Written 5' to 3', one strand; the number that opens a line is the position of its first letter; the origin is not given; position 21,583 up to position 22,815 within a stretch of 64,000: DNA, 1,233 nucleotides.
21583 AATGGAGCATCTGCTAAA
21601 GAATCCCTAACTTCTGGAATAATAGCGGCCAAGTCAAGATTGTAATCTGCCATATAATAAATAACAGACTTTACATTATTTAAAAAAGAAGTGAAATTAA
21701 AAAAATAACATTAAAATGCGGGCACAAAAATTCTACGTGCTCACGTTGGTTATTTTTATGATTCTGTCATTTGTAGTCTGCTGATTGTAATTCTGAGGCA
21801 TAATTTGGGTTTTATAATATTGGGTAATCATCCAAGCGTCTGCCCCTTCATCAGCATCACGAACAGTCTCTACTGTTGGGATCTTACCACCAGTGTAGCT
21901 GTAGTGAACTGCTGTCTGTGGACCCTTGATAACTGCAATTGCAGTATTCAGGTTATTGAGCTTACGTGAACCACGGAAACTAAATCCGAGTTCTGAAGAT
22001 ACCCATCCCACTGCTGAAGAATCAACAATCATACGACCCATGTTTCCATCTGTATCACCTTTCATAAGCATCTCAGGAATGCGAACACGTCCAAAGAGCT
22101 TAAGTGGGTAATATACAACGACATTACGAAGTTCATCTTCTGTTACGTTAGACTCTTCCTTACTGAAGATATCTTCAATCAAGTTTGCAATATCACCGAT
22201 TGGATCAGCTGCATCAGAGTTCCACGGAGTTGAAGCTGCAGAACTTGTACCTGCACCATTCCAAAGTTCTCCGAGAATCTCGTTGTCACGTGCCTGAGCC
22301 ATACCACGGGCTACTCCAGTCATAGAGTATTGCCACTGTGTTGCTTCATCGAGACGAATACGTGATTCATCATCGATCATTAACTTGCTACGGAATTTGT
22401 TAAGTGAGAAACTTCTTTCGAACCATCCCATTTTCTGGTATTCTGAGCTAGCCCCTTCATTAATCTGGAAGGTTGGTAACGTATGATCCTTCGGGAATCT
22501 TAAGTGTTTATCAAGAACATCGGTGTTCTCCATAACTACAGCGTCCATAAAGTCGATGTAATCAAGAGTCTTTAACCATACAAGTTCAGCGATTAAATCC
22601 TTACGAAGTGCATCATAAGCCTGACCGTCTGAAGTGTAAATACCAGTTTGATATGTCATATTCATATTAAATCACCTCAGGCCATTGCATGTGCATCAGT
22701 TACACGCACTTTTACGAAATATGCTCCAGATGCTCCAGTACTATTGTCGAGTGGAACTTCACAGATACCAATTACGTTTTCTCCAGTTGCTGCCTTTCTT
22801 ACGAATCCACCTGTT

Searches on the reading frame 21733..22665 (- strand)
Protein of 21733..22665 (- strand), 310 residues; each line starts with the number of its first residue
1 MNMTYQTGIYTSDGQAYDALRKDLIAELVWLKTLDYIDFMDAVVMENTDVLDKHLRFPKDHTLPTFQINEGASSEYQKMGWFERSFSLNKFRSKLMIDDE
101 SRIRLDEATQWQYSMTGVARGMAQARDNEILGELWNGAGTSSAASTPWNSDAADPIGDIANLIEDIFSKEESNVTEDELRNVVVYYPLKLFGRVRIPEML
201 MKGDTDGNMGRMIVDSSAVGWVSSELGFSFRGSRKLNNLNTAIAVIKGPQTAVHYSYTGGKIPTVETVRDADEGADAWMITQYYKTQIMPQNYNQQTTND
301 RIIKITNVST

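Call 22: search_protein_families(library=pfam, proteins=[window:21733-22665:-], max_evalue=0.01)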
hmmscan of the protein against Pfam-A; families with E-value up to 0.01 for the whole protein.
window:21733-22665:- (310 aa): 0 families

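Call 39: search_protein_families(library=ncbifam, proteins=[window:21733-22665:-], max_evalue=0.01)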
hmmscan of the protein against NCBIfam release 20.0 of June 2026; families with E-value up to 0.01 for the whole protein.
window:21733-22665:- (310 aa): 0 families

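Call 52: search_dna_similar(query=window:21733-22665:-, collection=phages, mode=protein, max_evalue=0.001, max_rows=15)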
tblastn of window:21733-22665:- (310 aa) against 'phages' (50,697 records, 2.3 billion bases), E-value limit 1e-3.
No match.
